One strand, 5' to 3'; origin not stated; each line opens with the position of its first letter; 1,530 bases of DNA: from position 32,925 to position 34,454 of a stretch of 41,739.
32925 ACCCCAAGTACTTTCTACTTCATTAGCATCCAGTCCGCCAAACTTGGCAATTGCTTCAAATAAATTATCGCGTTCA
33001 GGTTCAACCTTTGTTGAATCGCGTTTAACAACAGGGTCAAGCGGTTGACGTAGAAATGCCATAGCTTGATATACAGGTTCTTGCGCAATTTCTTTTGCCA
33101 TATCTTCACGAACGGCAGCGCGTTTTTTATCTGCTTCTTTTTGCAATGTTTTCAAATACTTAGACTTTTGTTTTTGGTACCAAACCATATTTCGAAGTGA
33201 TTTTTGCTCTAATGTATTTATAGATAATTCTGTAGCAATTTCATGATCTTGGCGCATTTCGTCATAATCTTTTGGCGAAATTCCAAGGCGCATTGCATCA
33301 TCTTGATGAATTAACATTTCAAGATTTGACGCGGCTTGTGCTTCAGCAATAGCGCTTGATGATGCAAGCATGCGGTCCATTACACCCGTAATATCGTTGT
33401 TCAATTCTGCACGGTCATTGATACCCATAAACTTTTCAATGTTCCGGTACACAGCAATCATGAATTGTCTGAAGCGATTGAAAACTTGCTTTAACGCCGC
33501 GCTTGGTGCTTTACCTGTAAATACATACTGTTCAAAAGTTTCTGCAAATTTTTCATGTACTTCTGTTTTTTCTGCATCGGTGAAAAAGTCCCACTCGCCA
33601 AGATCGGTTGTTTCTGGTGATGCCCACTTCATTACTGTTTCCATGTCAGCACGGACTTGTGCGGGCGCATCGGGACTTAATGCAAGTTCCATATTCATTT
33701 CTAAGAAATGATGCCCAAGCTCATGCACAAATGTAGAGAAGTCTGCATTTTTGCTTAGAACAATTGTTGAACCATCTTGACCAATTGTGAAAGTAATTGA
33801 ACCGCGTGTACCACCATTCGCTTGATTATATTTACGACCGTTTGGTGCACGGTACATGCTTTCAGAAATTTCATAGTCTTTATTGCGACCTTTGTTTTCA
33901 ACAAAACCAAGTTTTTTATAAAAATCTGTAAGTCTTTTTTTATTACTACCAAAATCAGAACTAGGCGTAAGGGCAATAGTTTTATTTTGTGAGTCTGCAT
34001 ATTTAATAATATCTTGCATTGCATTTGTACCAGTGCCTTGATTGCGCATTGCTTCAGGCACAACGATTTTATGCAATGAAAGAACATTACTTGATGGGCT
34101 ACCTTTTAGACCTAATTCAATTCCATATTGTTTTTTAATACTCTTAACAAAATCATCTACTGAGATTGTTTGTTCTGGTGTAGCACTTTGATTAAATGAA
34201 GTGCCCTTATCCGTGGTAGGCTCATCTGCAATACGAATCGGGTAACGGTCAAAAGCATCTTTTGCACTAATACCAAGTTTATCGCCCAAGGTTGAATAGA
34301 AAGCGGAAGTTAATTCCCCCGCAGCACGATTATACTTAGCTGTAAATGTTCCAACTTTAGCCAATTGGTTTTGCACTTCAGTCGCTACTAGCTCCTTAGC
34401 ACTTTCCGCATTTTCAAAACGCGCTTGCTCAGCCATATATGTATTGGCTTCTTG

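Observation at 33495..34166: The giant ejection protein embeds a GNAT acetyltransferase-like module and an HExxH metallopeptidase-like module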

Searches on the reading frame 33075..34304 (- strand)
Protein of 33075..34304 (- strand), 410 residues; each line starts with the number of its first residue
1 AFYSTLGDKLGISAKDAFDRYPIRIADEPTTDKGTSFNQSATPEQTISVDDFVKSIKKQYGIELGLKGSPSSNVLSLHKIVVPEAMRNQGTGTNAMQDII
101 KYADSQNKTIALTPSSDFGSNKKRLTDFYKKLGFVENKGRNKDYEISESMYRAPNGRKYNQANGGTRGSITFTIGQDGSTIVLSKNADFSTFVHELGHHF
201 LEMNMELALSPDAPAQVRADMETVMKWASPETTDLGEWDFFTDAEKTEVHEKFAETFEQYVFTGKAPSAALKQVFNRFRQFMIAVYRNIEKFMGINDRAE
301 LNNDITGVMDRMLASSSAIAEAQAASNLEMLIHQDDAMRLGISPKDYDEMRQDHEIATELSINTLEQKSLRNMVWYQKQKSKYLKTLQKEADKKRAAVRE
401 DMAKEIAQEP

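Call 14: find_related_loci(query=window:33075-34304:-, collection=viral_contigs, flank=8000)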
Query window:33075-34304:- (410 aa) in viral_contigs; peptide patterns used: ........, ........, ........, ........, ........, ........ (x = any residue, [..] = any of these).
57 stretches matched a pattern; 54 encode a relative of the query (tblastn E <= 1e-3); 48 distinct loci.
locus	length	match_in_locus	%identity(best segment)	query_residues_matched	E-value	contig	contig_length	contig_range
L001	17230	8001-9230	98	1-410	0e+0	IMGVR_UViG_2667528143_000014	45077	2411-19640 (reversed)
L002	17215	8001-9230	97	1-410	0e+0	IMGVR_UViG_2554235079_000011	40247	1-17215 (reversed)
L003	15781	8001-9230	96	1-410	0e+0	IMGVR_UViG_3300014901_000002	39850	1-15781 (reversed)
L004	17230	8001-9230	96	1-410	0e+0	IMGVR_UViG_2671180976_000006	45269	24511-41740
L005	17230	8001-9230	96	1-410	0e+0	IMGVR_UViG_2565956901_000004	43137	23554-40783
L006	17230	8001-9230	96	1-410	0e+0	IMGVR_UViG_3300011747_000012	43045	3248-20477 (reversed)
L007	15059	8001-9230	96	1-410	0e+0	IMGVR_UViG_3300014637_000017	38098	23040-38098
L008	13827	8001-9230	96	1-410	0e+0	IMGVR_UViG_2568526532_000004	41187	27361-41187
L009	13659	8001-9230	96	1-410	0e+0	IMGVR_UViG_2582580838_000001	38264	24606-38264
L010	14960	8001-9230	95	1-410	0e+0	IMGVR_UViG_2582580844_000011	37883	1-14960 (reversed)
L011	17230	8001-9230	96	1-410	0e+0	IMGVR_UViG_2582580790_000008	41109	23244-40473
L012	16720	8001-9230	95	1-410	0e+0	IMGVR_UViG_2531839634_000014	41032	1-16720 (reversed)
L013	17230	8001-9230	95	1-410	0e+0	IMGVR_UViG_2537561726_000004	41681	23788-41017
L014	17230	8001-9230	95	1-410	0e+0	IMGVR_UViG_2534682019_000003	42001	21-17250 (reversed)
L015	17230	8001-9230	95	1-410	0e+0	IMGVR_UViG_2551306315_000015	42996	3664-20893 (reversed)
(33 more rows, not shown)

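Call 78: find_related_loci(query=window:33075-34304:-, collection=genome_contigs, flank=3000)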
Query window:33075-34304:- (410 aa) in genome_contigs; peptide patterns used: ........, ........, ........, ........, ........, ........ (x = any residue, [..] = any of these).
69 stretches matched a pattern; 4 encode a relative of the query (tblastn E <= 1e-3); 4 distinct loci.
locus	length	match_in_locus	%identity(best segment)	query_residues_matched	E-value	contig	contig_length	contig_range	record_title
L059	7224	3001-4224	77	1-410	0e+0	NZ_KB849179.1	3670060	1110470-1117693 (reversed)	Acinetobacter proteolyticus strain NIPH 809 acLZO-supercont1.3, whole genome shotgun sequence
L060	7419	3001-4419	56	1-410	2e-152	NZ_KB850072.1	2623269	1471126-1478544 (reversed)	Acinetobacter higginsii strain CIP 70.18 acLso-supercont1.23, whole genome shotgun sequence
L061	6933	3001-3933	78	1-410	3e-143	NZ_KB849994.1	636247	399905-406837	Acinetobacter sp. ANC 3929 acLZx-supercont1.10, whole genome shotgun sequence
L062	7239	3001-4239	76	1-410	0e+0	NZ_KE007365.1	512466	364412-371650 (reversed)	Acinetobacter tandoii DSM 14970 = CIP 107469 acPFI-supercont1.21, whole genome shotgun sequence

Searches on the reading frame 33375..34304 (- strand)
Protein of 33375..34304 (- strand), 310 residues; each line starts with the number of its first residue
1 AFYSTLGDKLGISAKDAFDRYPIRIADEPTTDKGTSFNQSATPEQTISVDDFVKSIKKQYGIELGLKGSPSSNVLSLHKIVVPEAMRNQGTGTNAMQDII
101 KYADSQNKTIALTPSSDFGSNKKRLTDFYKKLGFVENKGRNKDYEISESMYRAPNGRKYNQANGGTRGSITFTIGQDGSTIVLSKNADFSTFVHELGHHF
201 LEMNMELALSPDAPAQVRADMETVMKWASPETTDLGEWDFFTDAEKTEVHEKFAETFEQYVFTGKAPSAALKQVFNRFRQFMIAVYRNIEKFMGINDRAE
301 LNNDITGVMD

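Call 12: find_homologous_proteins(query=window:33375-34304:-, max_evalue=0.001)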
Query window:33375-34304:- (310 aa): 23 proteins with E <= 0.001 among 1738 candidates.
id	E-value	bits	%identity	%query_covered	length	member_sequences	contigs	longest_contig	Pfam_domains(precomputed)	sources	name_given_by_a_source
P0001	2.5e-98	347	94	55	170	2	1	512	PF13508.14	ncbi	ncbi:GNAT family N-acetyltransferase, partial [Acinetobacter baumannii]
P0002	6.3e-44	169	55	53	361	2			PF13508.14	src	-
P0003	3.0e-26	111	54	33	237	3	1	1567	PF13673.14,PF13508.14,PF14542.13,PF00583.32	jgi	jgi:GNAT superfamily N-acetyltransferase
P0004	9.1e-26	109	47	44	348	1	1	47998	PF13508.14,PF00583.32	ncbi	-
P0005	1.5e-25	108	57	33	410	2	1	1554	PF18760.8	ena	-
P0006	2.6e-25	108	50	37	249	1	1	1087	-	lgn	-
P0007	1.3e-24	105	53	35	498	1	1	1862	-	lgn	-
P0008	2.0e-24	105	58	33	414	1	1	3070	-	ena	-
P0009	3.6e-24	104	51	35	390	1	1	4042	PF18760.8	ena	-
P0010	4.1e-24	104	59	32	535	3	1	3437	-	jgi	jgi:GNAT superfamily N-acetyltransferase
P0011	1.5e-23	102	58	31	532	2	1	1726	-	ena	-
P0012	1.7e-23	102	53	35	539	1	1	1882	-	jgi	-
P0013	2.4e-23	101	39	49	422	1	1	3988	PF18760.8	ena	-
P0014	3.4e-23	101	53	35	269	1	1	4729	-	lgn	-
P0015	6.9e-23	100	53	34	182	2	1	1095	-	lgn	-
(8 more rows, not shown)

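Call 91: find_encoding_contigs(protein=P0004, flank=8000, max_places=2)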
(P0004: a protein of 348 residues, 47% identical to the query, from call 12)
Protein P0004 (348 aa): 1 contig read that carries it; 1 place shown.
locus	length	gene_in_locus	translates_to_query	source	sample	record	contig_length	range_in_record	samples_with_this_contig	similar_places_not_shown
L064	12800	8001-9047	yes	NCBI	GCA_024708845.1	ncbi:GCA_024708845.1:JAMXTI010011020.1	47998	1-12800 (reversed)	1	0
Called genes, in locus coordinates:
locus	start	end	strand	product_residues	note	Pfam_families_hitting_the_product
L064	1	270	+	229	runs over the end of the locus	PF12439:GDE_N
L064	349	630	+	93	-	PF06202:GDE_C (weak)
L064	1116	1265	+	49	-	PF06202:GDE_C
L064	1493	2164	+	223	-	-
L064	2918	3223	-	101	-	-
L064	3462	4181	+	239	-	-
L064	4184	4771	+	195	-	-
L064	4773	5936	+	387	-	-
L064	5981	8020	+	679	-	-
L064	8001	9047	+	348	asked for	PF00583:Acetyltransf_1 (faint), PF13508:Acetyltransf_7 (faint)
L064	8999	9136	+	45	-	-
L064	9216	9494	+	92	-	PF18760:ART-PolyVal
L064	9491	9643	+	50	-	-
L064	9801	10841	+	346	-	-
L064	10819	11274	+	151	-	-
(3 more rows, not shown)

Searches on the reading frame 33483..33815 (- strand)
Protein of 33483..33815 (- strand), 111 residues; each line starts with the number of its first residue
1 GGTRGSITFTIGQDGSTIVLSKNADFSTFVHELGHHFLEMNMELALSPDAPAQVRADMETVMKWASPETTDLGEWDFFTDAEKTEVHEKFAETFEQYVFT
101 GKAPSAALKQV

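Call 59: search_solved_structures(query=A3, max_evalue=10, show_alignments=5)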
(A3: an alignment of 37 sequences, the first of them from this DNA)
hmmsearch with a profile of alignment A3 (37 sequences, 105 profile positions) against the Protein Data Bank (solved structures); distinct sequences matched with E-value up to 10: 4.
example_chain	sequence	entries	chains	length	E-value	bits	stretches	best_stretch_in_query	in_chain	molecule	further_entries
5i8l_A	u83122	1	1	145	0.25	14.5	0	34-68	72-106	Lysozyme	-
2cs1_A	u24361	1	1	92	0.33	14.1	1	40-93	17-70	PMS1 protein homolog 1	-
8hnq_A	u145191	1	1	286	1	12.5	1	44-86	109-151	NADPH-dependent aldo/keto reductase AKR13B2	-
4r1k_A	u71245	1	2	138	1.5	12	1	50-101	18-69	Uncharacterized protein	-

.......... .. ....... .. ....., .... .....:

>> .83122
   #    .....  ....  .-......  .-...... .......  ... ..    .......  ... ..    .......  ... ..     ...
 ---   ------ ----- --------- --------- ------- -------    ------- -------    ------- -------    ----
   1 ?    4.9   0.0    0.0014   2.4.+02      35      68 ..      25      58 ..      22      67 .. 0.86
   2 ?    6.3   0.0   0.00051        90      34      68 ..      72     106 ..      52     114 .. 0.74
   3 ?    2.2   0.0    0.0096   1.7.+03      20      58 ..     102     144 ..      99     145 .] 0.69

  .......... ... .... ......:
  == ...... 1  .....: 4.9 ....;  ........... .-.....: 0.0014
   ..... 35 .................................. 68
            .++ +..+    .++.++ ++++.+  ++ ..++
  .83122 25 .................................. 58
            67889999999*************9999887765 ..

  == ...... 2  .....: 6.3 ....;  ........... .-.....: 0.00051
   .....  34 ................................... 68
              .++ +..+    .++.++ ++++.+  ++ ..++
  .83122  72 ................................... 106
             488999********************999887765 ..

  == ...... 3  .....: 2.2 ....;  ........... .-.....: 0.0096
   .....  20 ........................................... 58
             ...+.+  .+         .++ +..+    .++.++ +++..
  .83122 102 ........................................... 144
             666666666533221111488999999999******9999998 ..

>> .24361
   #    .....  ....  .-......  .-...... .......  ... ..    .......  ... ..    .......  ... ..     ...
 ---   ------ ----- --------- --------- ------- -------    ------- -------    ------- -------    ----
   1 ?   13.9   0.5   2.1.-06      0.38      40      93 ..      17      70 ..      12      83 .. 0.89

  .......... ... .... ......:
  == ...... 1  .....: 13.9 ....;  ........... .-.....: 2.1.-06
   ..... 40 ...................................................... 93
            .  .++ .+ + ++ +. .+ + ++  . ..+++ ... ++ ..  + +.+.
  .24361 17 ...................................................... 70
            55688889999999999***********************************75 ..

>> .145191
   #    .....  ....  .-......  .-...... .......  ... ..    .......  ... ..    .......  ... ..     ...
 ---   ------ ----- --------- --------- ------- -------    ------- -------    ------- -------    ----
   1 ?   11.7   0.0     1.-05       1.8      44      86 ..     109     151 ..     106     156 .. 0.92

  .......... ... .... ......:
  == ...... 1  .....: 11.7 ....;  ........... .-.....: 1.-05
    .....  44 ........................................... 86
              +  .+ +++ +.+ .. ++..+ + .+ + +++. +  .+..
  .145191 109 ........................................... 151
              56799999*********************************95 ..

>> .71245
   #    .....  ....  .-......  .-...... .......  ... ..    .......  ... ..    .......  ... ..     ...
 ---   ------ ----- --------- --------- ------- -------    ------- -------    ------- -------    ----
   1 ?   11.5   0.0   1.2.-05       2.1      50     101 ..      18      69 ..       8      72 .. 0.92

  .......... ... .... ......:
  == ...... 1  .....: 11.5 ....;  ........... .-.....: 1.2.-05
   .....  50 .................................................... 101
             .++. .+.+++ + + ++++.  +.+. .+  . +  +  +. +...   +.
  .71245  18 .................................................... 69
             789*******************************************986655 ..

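Call 79: find_homologous_proteins(query=A3, max_evalue=1e-10)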
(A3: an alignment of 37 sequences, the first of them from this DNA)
Query A3 (37 sequences) (111 aa, profile of the alignment): 10 proteins with E <= 1e-10 among 1049 candidates.
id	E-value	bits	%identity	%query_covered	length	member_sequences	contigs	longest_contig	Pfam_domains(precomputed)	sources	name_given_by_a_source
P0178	2.0e-31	126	36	83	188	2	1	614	-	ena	-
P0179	1.0e-30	124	40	85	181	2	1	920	-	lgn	-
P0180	6.5e-28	114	99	72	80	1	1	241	-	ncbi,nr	ncbi:hypothetical protein R5K23_20395, partial [Acinetobacter baumannii]|nr:hypothetical protein [Ac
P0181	7.0e-26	108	45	97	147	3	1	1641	-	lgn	-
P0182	1.0e-23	101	44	58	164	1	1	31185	-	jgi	jgi:hypothetical protein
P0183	2.4e-21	93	42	62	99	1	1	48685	-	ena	-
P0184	6.7e-20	89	83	85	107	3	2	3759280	-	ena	-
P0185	4.3e-17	80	31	75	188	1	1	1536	-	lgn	-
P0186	9.1e-15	72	36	97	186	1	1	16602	-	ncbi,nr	ncbi:MAG: hypothetical protein LBB60_10500, partial [Desulfovibrio sp.]|nr:hypothetical protein [Des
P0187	9.4e-11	59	39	73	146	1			-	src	-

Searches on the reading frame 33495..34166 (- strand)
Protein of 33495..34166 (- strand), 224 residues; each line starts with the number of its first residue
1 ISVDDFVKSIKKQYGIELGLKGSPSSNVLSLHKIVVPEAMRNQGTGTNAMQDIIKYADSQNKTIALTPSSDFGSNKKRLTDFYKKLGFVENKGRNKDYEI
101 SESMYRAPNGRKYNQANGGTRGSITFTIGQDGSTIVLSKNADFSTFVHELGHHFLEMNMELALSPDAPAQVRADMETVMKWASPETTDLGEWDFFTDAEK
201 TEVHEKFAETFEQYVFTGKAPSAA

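Call 10: search_protein_families(library=pfam, proteins=[window:33495-34166:-], max_evalue=1)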
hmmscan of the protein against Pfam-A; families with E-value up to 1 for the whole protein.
window:33495-34166:- (224 aa): 6 families
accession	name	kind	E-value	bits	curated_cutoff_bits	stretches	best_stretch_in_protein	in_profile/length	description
PF00583.31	Acetyltransf_1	-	4.1e-05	24.3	20.7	1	25-88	56-116/116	Acetyltransferase (GNAT) family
PF13508.13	Acetyltransf_7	-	5.5e-05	23.9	27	1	29-90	30-84/84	Acetyltransferase (GNAT) domain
PF13673.13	Acetyltransf_10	-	0.00085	19.7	23.6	1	30-91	53-110/128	Acetyltransferase (GNAT) domain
PF14542.12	Acetyltransf_CG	-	0.0036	17.8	30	1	26-66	22-62/80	GCN5-related N-acetyl-transferase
PF13688.12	Reprolysin_5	-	0.16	12.6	27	1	97-154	93-153/196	Metallo-peptidase family M12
PF13582.12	Reprolysin_3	-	0.19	12.7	22.4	1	79-154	44-118/123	Metallo-peptidase family M12B Reprolysin-like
